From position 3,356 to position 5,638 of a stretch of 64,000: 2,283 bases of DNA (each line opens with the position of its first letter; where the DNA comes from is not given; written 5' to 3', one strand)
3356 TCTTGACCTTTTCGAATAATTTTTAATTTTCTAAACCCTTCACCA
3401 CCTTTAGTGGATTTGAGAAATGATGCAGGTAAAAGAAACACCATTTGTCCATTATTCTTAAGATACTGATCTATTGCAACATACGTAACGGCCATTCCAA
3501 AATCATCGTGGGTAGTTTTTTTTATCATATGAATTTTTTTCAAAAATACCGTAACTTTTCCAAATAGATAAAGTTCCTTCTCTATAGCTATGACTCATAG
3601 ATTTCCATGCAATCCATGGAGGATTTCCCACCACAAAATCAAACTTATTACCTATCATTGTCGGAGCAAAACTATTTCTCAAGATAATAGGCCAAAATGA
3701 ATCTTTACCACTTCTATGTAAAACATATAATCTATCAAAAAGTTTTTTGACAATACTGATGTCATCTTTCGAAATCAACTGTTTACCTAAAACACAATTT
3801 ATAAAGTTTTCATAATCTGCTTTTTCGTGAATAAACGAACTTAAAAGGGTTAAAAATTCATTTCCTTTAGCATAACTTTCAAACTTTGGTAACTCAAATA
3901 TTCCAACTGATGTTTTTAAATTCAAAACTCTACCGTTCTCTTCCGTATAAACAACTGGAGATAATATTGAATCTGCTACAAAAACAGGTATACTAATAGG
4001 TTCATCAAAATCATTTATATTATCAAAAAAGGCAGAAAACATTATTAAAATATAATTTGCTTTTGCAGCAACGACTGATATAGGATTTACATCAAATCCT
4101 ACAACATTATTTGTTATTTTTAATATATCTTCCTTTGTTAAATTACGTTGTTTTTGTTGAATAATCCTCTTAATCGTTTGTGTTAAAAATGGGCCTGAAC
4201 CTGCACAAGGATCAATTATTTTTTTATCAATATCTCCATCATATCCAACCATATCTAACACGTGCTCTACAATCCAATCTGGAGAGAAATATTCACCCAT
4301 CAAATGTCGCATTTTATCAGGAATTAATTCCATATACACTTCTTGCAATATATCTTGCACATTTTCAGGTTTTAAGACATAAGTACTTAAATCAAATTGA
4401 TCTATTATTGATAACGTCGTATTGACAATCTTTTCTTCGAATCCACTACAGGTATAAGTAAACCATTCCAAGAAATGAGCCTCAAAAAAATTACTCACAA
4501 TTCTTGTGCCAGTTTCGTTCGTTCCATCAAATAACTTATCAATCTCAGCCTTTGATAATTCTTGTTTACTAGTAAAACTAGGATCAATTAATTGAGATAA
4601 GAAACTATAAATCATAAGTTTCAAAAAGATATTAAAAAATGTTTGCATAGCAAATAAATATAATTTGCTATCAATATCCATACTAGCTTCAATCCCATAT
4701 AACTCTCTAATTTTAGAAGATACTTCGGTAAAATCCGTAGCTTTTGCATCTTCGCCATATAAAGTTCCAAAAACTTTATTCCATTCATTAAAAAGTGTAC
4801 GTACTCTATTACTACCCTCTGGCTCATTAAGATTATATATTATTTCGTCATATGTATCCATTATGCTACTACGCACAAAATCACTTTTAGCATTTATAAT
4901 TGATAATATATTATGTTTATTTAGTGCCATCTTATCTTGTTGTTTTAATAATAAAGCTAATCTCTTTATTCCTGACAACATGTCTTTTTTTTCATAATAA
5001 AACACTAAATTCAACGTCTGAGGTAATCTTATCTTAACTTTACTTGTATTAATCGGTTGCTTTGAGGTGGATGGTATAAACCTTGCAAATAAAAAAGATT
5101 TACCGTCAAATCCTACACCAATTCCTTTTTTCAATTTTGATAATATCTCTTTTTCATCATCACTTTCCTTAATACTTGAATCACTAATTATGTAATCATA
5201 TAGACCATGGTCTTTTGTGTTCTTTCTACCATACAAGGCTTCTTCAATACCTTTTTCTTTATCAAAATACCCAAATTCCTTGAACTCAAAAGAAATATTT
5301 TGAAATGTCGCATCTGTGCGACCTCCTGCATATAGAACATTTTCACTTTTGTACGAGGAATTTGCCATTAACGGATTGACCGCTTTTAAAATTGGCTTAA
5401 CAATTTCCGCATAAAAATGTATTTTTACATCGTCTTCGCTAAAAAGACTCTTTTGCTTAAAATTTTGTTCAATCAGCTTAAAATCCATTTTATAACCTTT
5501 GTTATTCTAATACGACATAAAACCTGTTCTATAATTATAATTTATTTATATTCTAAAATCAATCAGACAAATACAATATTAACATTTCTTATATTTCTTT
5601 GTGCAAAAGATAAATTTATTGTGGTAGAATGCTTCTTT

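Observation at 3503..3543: A8 homopolymer splits an ~1100-aa MmeI-like type IIG restriction-modification gene: candidate phase-variation switch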

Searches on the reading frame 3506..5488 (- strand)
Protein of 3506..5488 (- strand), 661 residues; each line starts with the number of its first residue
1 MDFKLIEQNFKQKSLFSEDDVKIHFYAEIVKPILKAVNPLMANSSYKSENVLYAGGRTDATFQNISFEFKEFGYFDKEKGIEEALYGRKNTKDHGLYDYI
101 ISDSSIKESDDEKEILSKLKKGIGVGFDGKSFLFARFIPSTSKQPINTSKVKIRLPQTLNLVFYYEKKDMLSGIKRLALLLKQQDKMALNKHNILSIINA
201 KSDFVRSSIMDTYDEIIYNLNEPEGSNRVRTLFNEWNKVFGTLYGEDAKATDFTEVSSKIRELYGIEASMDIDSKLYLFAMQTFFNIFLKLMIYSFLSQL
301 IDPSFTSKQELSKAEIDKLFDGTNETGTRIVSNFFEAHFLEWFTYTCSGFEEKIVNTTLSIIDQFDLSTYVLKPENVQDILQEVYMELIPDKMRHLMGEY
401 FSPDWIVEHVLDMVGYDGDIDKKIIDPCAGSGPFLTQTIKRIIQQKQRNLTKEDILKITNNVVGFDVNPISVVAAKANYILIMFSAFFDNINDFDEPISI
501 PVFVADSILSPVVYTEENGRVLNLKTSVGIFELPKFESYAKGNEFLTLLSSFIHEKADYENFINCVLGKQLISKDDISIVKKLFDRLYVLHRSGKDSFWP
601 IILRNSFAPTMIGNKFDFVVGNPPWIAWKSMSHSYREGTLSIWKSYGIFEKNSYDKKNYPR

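Call 16: list_cluster_members(proteins=[window:3506-5488:-, window:2203-3528:-, window:5417-7291:+])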
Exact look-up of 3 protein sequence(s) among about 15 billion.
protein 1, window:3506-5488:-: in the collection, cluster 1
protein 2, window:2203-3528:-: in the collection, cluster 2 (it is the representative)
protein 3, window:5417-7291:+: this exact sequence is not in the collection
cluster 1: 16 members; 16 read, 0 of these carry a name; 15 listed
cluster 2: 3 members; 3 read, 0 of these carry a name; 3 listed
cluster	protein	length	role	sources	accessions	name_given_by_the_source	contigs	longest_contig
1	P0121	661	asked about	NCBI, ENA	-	-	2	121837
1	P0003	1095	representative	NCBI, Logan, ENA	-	-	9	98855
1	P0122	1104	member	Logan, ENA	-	-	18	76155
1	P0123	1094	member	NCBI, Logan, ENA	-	-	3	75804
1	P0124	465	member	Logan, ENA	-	-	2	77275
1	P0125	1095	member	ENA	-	-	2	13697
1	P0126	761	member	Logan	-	-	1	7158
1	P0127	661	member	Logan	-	-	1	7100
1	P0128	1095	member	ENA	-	-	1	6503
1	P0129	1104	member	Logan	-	-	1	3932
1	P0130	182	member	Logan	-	-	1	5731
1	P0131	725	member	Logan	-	-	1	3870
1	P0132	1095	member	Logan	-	-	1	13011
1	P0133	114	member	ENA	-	-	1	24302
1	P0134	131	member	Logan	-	-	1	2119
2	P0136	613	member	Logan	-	-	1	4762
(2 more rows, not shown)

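Call 18: find_encoding_contigs(protein=P0121, flank=3000, max_places=10)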
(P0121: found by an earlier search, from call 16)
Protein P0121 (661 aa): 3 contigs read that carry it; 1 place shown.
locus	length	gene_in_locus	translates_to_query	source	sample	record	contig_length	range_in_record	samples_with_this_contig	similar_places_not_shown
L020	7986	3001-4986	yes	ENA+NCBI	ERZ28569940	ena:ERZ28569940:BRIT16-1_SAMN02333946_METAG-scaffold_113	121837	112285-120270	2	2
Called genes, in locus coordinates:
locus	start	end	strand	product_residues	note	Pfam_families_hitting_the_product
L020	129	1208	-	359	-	PF13245:AAA_19, PF00580:UvrD-helicase, PF01443:Viral_helicase1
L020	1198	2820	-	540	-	PF02463:SMC_N (faint), PF13175:AAA_15, PF13476:AAA_23, PF13304:AAA_21 (faint), PF20469:OLD-like_TOPRIM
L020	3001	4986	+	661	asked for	PF02384:N6_Mtase, PF07669:Eco57I (weak)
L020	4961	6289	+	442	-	-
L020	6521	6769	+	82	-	-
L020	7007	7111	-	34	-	-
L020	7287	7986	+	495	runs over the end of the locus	PF02885:Glycos_trans_3N (weak), PF07831:PYNP_C (weak)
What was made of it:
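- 3503..5488 (-): N-terminal ORF, 661 aa. It carries the nuclease motif, a helical region, and methyltransferase motifs I-IV, and ends DKKNYPR*. The exact protein is on record as P0121 from the source contig (calls 16, 18).
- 2200..3528 (-): C-terminal ORF, 442 aa from ATG 3528 or 447 aa from TTG 3543. It holds the rest of the methyltransferase domain and the target-recognition region. It is called as a 442-aa gene in L020 (call 18).
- The window comes from a metagenome-assembled contig, BRIT16-1_SAMN02333946 scaffold_113 (call 18).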

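Call 21: find_encoding_contigs(protein=P0127, flank=10000, max_places=10)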
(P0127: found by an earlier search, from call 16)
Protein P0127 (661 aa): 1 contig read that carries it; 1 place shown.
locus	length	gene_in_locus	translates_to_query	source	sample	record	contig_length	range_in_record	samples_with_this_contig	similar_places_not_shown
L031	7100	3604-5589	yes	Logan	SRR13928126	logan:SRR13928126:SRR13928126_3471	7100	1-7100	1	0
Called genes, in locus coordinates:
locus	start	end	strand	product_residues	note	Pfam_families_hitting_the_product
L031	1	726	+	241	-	?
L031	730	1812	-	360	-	PF13245:AAA_19, PF00580:UvrD-helicase, PF01443:Viral_helicase1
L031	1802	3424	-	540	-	PF02463:SMC_N (weak), PF13175:AAA_15, PF13476:AAA_23, PF13304:AAA_21 (weak), PF20469:OLD-like_TOPRIM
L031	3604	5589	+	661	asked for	PF02384:N6_Mtase, PF07669:Eco57I (weak)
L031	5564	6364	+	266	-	-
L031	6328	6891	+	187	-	-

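Call 22: find_encoding_contigs(protein=P0126, flank=10000, max_places=10)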
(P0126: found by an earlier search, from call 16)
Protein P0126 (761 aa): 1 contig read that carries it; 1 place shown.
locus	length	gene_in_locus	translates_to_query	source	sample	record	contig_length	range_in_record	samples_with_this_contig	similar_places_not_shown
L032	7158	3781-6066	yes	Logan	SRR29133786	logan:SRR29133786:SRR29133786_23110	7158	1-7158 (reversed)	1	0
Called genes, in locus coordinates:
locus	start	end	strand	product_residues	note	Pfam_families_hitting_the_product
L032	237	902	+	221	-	-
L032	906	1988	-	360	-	PF13245:AAA_19, PF00580:UvrD-helicase, PF01443:Viral_helicase1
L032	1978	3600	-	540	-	PF02463:SMC_N (weak), PF13175:AAA_15, PF13476:AAA_23, PF13304:AAA_21 (faint), PF13175:AAA_15, PF20469:OLD-like_TOPRIM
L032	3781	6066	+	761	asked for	PF02384:N6_Mtase, PF07669:Eco57I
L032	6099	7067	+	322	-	-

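Call 25: find_encoding_contigs(protein=P0124, flank=6000, max_places=6)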
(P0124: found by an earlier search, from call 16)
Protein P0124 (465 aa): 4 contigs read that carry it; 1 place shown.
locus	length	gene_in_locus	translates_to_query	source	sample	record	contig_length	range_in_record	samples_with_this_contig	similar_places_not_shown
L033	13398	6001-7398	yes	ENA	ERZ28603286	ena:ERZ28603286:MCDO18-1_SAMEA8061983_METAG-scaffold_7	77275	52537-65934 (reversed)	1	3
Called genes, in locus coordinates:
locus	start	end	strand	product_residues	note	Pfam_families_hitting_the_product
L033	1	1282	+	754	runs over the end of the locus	PF16168:AIDA (faint), PF03212:Pertactin, PF03797:Autotransporter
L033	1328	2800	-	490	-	PF00676:E1_dh (weak), PF02775:TPP_enzyme_C (weak), PF13292:DXP_synthase_N, PF00456:Transketolase_N (faint), PF02779:Transket_pyr, PF02780:Transketolase_C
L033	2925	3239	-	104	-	PF00893:Multi_Drug_Res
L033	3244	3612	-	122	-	PF00893:Multi_Drug_Res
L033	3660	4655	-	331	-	PF01210:NAD_Gly3P_dh_N, PF02558:ApbA, PF02826:2-Hacid_dh_C (faint), PF03446:NAD_binding_2, PF03721:UDPG_MGDP_dh_N (weak), PF03807:F420_oxidored, PF07479:NAD_Gly3P_dh_C, PF20618:GPD_NAD_C_bact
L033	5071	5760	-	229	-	-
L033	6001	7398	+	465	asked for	-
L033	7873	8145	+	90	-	-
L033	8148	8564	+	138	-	-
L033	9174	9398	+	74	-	-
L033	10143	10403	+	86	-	-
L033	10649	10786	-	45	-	-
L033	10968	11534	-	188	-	PF06114:Peptidase_M78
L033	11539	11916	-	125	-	PF01381:HTH_3 (weak)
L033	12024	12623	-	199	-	PF00589:Phage_integrase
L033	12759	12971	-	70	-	-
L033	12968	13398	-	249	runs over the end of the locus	-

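Call 30: search_protein_families(library=ncbifam, proteins=[window:3506-5488:-], max_evalue=0.01)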
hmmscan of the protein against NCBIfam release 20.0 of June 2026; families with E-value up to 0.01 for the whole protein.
window:3506-5488:- (661 aa): 4 families
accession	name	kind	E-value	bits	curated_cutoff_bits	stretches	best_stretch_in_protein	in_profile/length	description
NF047738.1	antiphage_MADS2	equivalog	1.5e-10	40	720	1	366-452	280-363/654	methylation-associated defense system DNA methyltransferase MAD2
NF033451.1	BREX_2_MTaseX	equivalog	5e-07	27.8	400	1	404-510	202-317/1185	BREX-2 system adenine-specific DNA-methyltransferase PglX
TIGR02987.1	met_A_Alw26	exception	9.2e-07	28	353.5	1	406-652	12-149/523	Alw26I/Eco31I/Esp3I family type II restriction adenine-specific DNA-methyltransferase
TIGR03534.1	RF_mod_PrmC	equivalog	0.0041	16.6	199.1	0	607-632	148-173/253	peptide chain release factor N(5)-glutamine methyltransferase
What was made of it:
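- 2200..3528 (-): It has no Pfam or NCBIfam hit on its own (calls 18, 30).
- Tried and rejected: NCBIfam gave only sub-threshold MAD2 and PglX methylase-core hits (call 30).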

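Call 55: list_cluster_members(proteins=[P0001, P0002, P0004, P0136])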
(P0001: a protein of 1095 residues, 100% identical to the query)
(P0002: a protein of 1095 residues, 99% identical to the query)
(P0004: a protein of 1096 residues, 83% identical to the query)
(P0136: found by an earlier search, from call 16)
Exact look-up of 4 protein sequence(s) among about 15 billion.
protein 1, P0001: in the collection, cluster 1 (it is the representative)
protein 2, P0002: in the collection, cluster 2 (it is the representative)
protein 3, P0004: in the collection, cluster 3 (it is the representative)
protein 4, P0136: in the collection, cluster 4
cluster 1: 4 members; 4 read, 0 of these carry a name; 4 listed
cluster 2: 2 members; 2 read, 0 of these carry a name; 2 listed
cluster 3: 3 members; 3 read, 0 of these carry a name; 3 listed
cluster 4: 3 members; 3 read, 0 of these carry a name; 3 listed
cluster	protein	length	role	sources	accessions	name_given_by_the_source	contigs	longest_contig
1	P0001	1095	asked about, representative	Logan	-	-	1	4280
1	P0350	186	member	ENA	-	-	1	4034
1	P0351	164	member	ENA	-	-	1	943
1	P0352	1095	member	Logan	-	-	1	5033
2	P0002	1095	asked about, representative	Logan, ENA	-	-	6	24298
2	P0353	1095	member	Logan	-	-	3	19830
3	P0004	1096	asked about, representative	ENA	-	-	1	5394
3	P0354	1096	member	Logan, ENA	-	-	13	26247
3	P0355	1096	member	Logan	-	-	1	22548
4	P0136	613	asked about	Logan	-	-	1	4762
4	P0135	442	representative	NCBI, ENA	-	-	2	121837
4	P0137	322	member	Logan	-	-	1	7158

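Call 56: find_encoding_contigs(protein=P0354, flank=3000, max_places=4)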
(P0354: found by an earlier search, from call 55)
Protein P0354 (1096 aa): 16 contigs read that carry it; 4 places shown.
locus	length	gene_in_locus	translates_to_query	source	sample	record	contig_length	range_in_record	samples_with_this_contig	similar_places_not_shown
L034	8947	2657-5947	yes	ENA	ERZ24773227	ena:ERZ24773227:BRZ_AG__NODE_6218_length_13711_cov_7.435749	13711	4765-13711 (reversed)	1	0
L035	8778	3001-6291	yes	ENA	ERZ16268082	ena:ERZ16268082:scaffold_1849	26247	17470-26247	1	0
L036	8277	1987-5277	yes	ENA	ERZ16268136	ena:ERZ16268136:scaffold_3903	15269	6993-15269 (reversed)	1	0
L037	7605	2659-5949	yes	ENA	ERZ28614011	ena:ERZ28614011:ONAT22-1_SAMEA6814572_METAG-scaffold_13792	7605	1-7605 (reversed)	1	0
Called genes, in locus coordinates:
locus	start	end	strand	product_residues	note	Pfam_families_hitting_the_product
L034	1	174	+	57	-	?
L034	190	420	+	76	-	-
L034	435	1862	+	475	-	PF07693:KAP_NTPase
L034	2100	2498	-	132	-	PF10711:DUF2513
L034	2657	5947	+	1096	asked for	PF02384:N6_Mtase (weak), PF07669:Eco57I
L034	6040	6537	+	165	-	-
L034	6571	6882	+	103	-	-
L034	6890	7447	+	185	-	-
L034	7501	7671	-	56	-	-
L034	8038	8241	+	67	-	-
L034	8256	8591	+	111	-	PF12599:DUF3768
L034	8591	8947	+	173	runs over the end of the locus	-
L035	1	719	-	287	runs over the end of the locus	PF02698:DUF218 (weak)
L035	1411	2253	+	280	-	PF02498:Bro-N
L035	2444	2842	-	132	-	PF10711:DUF2513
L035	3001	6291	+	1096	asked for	PF02384:N6_Mtase (weak), PF07669:Eco57I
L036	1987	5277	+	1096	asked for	PF02384:N6_Mtase (weak), PF07669:Eco57I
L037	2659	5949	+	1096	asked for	PF02384:N6_Mtase (weak), PF07669:Eco57I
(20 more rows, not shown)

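Call 57: find_encoding_contigs(protein=P0122, flank=3000, max_places=4)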
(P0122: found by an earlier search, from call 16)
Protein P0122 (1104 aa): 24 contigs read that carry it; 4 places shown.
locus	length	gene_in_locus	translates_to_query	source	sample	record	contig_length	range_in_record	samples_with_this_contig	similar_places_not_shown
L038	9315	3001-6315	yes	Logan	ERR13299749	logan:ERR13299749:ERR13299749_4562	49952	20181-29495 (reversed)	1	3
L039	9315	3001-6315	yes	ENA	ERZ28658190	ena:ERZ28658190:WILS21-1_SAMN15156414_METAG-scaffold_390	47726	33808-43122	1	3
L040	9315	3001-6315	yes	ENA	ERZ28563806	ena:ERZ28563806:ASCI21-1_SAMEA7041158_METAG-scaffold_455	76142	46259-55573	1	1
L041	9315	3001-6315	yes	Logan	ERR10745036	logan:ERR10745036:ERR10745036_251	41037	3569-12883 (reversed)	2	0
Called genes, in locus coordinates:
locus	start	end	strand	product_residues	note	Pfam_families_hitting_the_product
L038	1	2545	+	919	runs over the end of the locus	PF03797:Autotransporter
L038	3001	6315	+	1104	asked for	PF02384:N6_Mtase (weak), PF07669:Eco57I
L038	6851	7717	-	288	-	PF12710:HAD (weak)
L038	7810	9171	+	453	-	PF00587:tRNA-synt_2b, PF03129:HGTP_anticodon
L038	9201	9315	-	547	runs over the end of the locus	PF00890:FAD_binding_2 (faint), PF01266:DAO (faint), PF03486:HI0933_like (faint), PF07992:Pyr_redox_2, PF13738:Pyr_redox_3, PF00070:Pyr_redox, PF02852:Pyr_redox_dim, PF00581:Rhodanese, +3 more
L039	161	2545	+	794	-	PF03797:Autotransporter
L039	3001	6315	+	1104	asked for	PF02384:N6_Mtase (weak), PF07669:Eco57I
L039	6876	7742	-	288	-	PF12710:HAD (weak)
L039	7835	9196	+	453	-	PF00587:tRNA-synt_2b, PF03129:HGTP_anticodon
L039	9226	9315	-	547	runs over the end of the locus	PF00890:FAD_binding_2 (faint), PF01134:GIDA (faint), PF01262:AlaDh_PNT_C (faint), PF07992:Pyr_redox_2, PF13738:Pyr_redox_3, PF00070:Pyr_redox, PF02852:Pyr_redox_dim, PF00581:Rhodanese, +5 more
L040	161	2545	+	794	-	PF03797:Autotransporter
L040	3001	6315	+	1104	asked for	PF02384:N6_Mtase (weak), PF07669:Eco57I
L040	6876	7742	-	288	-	PF12710:HAD (weak)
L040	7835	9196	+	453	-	PF00587:tRNA-synt_2b, PF03129:HGTP_anticodon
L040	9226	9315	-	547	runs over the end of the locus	PF00890:FAD_binding_2 (faint), PF01134:GIDA (faint), PF01262:AlaDh_PNT_C (faint), PF07992:Pyr_redox_2, PF13738:Pyr_redox_3, PF00070:Pyr_redox, PF02852:Pyr_redox_dim, PF00581:Rhodanese, +5 more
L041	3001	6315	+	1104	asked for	PF02384:N6_Mtase (weak), PF07669:Eco57I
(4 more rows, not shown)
